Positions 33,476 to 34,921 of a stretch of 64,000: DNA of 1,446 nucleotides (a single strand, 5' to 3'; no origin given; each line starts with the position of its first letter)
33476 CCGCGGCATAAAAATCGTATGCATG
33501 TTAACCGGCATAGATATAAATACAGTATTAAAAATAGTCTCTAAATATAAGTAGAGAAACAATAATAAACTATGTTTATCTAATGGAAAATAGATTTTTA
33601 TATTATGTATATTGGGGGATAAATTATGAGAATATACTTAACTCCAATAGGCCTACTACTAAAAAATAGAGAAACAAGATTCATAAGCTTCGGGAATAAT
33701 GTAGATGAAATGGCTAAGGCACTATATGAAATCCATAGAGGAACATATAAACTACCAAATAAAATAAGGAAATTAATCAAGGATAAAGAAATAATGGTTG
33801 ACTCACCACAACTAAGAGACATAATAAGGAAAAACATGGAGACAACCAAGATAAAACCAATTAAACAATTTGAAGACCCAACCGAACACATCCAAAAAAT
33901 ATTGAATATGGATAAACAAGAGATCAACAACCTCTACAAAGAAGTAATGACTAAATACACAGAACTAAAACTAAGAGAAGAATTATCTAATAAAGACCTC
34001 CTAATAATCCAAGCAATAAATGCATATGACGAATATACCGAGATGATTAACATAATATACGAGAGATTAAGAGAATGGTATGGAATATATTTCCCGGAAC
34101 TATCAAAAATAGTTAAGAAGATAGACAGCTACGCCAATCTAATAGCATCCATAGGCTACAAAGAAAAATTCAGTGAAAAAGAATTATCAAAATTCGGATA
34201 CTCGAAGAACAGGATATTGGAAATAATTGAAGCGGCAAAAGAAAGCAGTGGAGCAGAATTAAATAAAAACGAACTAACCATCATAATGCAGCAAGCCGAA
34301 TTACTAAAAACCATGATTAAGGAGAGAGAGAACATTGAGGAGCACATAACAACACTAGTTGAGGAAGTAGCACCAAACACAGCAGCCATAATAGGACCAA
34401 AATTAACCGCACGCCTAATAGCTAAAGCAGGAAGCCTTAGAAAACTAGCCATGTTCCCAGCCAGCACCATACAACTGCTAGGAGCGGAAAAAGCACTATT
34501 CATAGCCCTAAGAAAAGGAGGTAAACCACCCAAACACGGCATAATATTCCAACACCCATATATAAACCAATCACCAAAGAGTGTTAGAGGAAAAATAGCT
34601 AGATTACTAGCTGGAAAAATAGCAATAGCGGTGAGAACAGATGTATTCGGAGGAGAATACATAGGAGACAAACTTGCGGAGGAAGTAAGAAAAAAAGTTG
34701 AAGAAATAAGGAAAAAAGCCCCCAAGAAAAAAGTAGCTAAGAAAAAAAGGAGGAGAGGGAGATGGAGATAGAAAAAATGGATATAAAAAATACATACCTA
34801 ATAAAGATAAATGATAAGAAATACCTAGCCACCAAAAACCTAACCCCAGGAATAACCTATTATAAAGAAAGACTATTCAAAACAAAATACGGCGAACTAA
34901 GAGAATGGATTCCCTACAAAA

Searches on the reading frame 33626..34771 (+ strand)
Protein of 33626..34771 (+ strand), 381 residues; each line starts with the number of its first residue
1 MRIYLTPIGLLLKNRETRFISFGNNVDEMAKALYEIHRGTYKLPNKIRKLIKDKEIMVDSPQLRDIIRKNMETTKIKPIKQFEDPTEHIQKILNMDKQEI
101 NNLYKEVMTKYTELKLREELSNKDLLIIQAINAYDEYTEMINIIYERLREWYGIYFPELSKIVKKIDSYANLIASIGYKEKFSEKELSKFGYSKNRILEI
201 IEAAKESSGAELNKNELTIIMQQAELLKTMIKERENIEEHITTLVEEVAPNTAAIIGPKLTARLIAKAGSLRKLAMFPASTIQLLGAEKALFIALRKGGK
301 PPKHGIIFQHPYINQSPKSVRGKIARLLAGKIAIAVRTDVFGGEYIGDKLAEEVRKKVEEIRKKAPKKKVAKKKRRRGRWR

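Call 50: search_protein_families(library=pfam, proteins=[window:33626-34771:+], max_evalue=0.001)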
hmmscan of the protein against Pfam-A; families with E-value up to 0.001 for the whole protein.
window:33626-34771:+ (381 aa): 1 family
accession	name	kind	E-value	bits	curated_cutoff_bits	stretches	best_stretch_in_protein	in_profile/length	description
PF01798.23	Nop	-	1e-64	218.6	25.4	1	135-359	3-227/228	snoRNA binding domain, fibrillarin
